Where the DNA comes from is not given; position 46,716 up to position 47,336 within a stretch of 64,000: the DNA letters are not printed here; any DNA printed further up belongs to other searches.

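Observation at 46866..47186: Small proteins F and M are clear paralogs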

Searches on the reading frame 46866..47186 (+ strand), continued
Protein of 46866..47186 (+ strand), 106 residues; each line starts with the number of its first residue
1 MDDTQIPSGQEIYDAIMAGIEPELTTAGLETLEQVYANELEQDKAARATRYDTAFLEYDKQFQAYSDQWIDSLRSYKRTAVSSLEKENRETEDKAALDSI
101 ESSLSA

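Call 34: find_homologous_proteins(query=A3, max_evalue=0.001)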
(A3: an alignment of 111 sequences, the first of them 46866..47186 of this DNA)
Query A3 (111 sequences) (106 aa, profile of the alignment): 76 proteins with E <= 0.001 among 677 candidates.
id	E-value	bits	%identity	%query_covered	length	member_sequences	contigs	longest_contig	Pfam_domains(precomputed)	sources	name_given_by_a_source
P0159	2.9e-35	139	44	94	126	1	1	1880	-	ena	-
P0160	3.5e-35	138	40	99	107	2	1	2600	-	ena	-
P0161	1.5e-34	136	40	91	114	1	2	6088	-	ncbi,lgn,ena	ncbi:MAG: hypothetical protein AAB853_06020 [Patescibacteria group bacterium]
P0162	1.7e-34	136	45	94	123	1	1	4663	-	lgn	-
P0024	3.6e-34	135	38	93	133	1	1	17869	-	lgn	-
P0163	4.2e-34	135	44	93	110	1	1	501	-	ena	-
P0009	8.0e-34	134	47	88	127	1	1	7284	-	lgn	-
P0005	1.8e-33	133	72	98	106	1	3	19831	-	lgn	-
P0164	2.3e-33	132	42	98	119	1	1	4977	-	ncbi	-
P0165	2.8e-33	132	40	95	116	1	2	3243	-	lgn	-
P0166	3.1e-33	132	38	93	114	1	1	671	-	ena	-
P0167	8.6e-33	131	41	95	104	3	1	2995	-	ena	-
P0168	1.5e-32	130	43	93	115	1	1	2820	-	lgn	-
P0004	1.7e-32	130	75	100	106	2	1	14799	-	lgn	-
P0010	4.8e-32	128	41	85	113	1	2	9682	-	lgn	-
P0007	9.6e-32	127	67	98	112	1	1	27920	-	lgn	-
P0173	4.7e-31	125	37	92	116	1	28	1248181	-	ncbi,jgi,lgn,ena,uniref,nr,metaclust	ncbi:MAG TPA: hypothetical protein DEB30_01830 [Candidatus Peribacter riflensis]|uniref:Uncharacteri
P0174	5.2e-31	125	41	92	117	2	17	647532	-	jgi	jgi:hypothetical protein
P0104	4.7e-30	122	38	91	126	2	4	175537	-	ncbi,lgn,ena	-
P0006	4.7e-28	115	33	95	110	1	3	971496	-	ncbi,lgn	-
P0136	4.9e-24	102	31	98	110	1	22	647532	-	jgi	jgi:hypothetical protein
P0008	1.3e-18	85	28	84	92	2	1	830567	-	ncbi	-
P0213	1.9e-16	78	40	49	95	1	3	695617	-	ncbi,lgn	-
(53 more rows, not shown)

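Call 36: fold_search(model_id=the predicted structure, library=pdb)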
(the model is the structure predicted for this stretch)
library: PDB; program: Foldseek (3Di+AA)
matches with E <= 10: 8; with E <= 0.001: 0
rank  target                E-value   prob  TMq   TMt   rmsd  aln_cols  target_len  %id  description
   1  1aql_A                5.5e+00  0.04  0.17  0.06  12.9        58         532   17  CRYSTAL STRUCTURE OF BOVINE BILE-SALT ACTIVATED LIPASE COMPLEXED WITH TAUROCHOLATE (released 1998-08-05)
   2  8vwa                  6.8e+00  0.01  0.15  0.06  14.8        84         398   15  CryoEM Structure of a FtsH Helical Assembly in the Presence of ATP (released 2025-01-15)
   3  6ofg_A                7.2e+00  0.04  0.27  0.33   7.3        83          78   14  In vitro polymerized PrgI V67A filaments (released 2019-07-10)
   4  2jwd_MODEL_1_A        7.2e+00  0.03  0.21  0.30  12.7        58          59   12  protein A (released 2008-10-21)
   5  1wfd_MODEL_1_A        7.2e+00  0.03  0.25  0.27  11.8        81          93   12  Solution structure of mouse MIT domain (released 2004-11-26)
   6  7agx_2L               7.8e+00  0.03  0.18  0.29   7.2        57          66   16  Apo-state type 3 secretion system export apparatus complex from Salmonella enterica typhimurium (released 2021-03-17)
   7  6ngn_A                8.3e+00  0.02  0.14  0.05   9.0        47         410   21  Structure of rat neuronal nitric oxide synthase heme domain in complex with (S)-6-(3-fluoro-5-(2-(pyrrolidin-2-yl)ethy (released 2019-03-13)
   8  3e7s_B                8.9e+00  0.02  0.15  0.05   9.0        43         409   16  Structure of bovine eNOS oxygenase domain with inhibitor AR-C95791 (released 2008-10-07)
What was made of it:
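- Tried and rejected: Foldseek of the M model against the PDB gave nothing below E 5 (call 36).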

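Call 42: find_related_loci(query=A4, collection=metagenome_contigs, flank=6000)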
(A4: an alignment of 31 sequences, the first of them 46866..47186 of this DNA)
Query A4 (106 aa) in metagenome_contigs; peptide patterns used: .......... (x = any residue, [..] = any of these).
32 stretches matched a pattern; 18 encode a relative of the query (tblastn E <= 1e-3); 18 distinct loci.
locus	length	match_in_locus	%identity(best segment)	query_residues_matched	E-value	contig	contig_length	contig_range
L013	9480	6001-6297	41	6-105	7e-22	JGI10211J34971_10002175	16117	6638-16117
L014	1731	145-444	42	5-105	1e-20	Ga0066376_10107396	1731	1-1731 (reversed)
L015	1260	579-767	57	3-65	2e-20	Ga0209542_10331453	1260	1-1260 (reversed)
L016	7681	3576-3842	44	5-93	5e-20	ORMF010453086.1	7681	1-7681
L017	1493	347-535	56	3-65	4e-20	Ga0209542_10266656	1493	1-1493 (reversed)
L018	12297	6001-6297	40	6-105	8e-20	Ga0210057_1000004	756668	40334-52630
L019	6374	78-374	44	6-104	1e-19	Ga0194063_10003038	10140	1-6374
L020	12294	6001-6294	41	8-106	5e-19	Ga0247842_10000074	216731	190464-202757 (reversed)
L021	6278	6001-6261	41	6-92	6e-18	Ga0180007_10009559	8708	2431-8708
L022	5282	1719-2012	39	8-106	3e-17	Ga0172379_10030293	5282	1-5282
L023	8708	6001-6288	36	8-104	6e-17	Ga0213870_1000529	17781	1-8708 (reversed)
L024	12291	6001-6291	40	8-105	1e-15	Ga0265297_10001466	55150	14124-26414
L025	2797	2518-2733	47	9-80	1e-14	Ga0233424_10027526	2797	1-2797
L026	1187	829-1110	35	12-106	9e-14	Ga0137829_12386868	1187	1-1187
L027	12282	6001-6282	36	10-104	3e-13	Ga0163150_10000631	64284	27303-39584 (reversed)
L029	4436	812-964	41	12-69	3e-6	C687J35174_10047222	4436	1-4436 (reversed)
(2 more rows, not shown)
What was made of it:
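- Tried and rejected: It was repeated with a 31-sequence subset (call 42).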

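Call 44: search_protein_families(library=pfam, proteins=[L016:1311-3509:+, L020:6304-8151:+, L024:6306-8516:+, L022:2023-4254:+, L027:6294-8885:+, L029:1106-4297:+, L013:6287-7534:+, L019:395-1717:+, L012:2515-4194:+, L005:14050-17073:+], max_evalue=0.01)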
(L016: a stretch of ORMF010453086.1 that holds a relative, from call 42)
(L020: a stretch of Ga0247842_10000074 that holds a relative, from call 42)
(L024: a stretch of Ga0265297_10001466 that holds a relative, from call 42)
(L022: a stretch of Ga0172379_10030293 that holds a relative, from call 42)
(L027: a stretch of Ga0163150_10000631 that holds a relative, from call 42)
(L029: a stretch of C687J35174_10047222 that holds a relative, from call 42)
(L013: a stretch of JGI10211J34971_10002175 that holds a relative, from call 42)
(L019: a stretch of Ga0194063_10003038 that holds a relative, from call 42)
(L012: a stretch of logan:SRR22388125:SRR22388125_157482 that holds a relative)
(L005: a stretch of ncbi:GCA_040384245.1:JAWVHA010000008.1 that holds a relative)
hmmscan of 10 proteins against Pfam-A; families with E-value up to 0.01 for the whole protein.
L016:1311-3509:+ (732 aa): 0 families

L020:6304-8151:+ (615 aa): 0 families

L024:6306-8516:+ (736 aa): 1 family
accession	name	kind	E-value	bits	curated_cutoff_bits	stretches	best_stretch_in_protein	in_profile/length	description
PF11932.13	DUF3450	-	0.0073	16.1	32.6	1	419-513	23-116/241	Protein of unknown function (DUF3450)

L022:2023-4254:+ (743 aa): 0 families

L027:6294-8885:+ (863 aa): 0 families

L029:1106-4297:+ (1063 aa): 0 families

L013:6287-7534:+ (415 aa): 0 families

L019:395-1717:+ (440 aa): 1 family
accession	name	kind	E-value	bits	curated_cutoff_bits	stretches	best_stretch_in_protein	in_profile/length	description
PF16402.11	DUF5010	-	0.00032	20.3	23.7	1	268-361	225-316/333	Domain of unknown function (DUF5010)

L012:2515-4194:+ (559 aa): 0 families

L005:14050-17073:+ (1007 aa): 1 family
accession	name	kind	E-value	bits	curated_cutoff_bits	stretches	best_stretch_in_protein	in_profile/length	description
PF17111.11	PigL_N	-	0.0041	17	27.2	1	907-984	17-92/209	Pigment biosynthesis cluster protein PigL N-terminal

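Call 53: find_encoding_contigs(protein=P0173, flank=8000, max_places=2)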
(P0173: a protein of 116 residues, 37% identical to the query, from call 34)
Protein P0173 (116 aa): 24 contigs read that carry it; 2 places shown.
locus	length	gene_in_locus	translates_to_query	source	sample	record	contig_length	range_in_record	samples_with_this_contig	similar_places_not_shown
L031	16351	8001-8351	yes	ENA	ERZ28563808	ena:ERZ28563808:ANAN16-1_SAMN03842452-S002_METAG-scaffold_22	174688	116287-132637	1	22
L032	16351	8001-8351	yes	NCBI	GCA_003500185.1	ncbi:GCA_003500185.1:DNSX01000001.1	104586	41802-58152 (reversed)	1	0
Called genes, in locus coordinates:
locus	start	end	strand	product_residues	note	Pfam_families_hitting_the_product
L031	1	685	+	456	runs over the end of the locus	-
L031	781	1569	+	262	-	PF00753:Lactamase_B, PF12706:Lactamase_B_2 (faint)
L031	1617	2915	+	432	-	PF00483:NTP_transferase, PF12804:NTP_transf_3, PF25087:GMPPB_C, PF25084:LbH_EIF2B (weak), PF00132:Hexapep (weak)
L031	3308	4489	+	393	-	PF00712:DNA_pol3_beta, PF02767:DNA_pol3_beta_2, PF02768:DNA_pol3_beta_3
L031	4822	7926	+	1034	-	PF17757:UvrB_inter, PF02559:CarD_TRCF_RID, PF00270:DEAD, PF04851:ResIII, PF00271:Helicase_C, PF03461:TRCF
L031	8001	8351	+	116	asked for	-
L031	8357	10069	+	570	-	-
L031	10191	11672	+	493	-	PF03435:Sacchrp_dh_NADP, PF16653:Sacchrp_dh_C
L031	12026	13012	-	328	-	-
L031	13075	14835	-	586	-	PF01336:tRNA_anti-codon, PF00152:tRNA-synt_2, PF02938:GAD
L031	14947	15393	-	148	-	PF22811:Zn_ribbon_NrdR, PF03477:ATP-cone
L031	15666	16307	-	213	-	PF01300:Sua5_yciO_yrdC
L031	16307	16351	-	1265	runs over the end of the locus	PF02811:PHP, PF07733:DNA_pol3_alpha, PF17657:DNA_pol3_finger, PF14579:HHH_6, PF01336:tRNA_anti-codon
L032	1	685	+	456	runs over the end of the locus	-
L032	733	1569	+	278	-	PF00753:Lactamase_B, PF12706:Lactamase_B_2 (faint)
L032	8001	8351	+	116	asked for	-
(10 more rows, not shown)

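Call 65: list_cluster_members(proteins=[P0012, P0016, P0019, P0026, P0032, P0033, P0039, P0040, P0104, P0213])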
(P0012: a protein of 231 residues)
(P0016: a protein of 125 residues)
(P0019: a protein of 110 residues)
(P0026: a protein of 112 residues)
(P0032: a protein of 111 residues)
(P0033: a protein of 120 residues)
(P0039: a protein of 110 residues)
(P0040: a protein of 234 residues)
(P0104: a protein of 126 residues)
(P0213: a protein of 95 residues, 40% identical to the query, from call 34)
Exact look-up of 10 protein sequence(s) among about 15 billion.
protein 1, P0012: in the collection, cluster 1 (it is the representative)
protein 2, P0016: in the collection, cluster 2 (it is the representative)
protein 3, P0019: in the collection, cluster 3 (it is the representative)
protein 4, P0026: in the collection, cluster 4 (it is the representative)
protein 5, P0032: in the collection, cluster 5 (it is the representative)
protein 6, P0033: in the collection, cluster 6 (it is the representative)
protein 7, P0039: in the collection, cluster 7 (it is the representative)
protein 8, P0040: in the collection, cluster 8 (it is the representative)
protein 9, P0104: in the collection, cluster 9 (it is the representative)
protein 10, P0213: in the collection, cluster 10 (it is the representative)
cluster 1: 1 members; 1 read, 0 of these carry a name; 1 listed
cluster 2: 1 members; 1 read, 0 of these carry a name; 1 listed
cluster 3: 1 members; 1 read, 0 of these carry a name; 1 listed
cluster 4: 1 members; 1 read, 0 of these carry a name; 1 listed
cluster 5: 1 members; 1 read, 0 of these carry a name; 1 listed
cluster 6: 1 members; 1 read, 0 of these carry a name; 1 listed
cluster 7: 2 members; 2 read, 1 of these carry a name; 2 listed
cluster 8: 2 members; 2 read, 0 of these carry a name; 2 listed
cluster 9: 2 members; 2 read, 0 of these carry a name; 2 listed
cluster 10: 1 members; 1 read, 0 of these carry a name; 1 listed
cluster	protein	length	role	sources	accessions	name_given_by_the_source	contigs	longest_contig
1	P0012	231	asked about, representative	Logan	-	-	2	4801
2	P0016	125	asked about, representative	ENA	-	-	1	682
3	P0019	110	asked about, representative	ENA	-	-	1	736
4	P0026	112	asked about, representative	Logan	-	-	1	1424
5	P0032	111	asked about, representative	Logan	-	-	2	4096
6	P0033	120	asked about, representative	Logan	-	-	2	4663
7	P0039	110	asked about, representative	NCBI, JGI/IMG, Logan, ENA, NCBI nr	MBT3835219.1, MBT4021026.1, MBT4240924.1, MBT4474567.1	hypothetical protein HOF56_03130 [Candidatus Peribacteria bacterium] | hypothetical protein | hypothetical protein [Candidatus Peribacteria bacterium]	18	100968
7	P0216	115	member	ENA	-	-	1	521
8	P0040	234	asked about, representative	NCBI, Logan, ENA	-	-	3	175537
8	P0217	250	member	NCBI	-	-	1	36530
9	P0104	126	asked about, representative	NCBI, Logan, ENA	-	-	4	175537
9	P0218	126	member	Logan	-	-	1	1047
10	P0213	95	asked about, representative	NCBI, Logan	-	-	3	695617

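Call 70: find_encoding_contigs(protein=P0174, flank=10000, max_places=1)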
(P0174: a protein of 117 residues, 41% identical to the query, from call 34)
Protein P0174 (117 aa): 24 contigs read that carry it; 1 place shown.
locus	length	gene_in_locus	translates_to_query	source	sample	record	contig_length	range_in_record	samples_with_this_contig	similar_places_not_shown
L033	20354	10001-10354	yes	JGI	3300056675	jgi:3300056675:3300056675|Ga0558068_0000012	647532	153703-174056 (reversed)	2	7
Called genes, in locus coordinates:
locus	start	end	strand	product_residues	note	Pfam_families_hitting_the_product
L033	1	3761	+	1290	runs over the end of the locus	-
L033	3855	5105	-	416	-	-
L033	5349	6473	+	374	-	PF00988:CPSase_sm_chain, PF00117:GATase, PF07722:Peptidase_C26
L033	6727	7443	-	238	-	PF00970:FAD_binding_6, PF00175:NAD_binding_1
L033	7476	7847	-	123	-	PF05635:23S_rRNA_IVP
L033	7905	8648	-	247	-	PF01996:F420_ligase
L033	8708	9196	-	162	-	-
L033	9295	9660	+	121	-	-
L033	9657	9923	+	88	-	-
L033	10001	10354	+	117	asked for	-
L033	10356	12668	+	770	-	-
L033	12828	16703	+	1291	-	PF04997:RNA_pol_Rpb1_1, PF00623:RNA_pol_Rpb1_2, PF04983:RNA_pol_Rpb1_3, PF05000:RNA_pol_Rpb1_4, PF04998:RNA_pol_Rpb1_5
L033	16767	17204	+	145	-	PF00164:Ribosom_S12_S23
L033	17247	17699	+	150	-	PF00177:Ribosomal_S7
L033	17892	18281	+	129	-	-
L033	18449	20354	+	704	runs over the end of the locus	PF00009:GTP_EFTU, PF03144:GTP_EFTU_D2, PF22042:EF-G_D2, PF14492:EFG_III, PF16658:RF3_C, PF03764:EFG_IV, PF00679:EFG_C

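Call 71: find_encoding_contigs(protein=P0136, flank=10000, max_places=1)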
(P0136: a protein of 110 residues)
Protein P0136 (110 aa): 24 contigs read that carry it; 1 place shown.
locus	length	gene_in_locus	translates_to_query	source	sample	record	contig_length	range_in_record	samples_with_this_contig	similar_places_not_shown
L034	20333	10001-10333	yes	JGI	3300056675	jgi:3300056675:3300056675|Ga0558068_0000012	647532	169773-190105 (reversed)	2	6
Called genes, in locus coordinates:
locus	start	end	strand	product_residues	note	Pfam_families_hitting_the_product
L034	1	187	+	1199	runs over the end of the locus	PF00932:LTD, PF00565:SNase, PF00932:LTD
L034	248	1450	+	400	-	-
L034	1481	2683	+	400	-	-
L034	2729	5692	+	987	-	-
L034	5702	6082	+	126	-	-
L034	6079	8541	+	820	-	-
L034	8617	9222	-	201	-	-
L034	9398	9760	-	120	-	-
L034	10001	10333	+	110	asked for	-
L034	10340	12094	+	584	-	-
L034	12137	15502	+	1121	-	-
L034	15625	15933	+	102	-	-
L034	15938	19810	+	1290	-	-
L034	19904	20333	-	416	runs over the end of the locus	-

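Call 81: search_protein_families(library=phrogs, proteins=[window:46866-47186:+], max_evalue=0.01)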
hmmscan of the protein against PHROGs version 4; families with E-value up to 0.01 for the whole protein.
window:46866-47186:+ (106 aa): 0 families

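Call 82: search_protein_families(library=padloc, proteins=[window:46866-47186:+], max_evalue=0.01)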
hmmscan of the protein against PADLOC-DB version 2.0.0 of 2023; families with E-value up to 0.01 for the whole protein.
window:46866-47186:+ (106 aa): 1 family
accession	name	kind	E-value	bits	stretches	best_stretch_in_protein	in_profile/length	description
PDLC04594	PDC-M35B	-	0.007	14.6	1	59-95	5-40/148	-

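Call 83: find_related_loci(query=A4, collection=viral_contigs, flank=5000)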
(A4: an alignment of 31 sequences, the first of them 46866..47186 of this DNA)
Query A4 (106 aa) in viral_contigs; peptide patterns used: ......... (x = any residue, [..] = any of these).
7 stretches matched a pattern, but none encodes a relative of the query by tblastn (E <= 1e-3).
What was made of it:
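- Tried and rejected: No relative was found in viral contigs (call 83).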
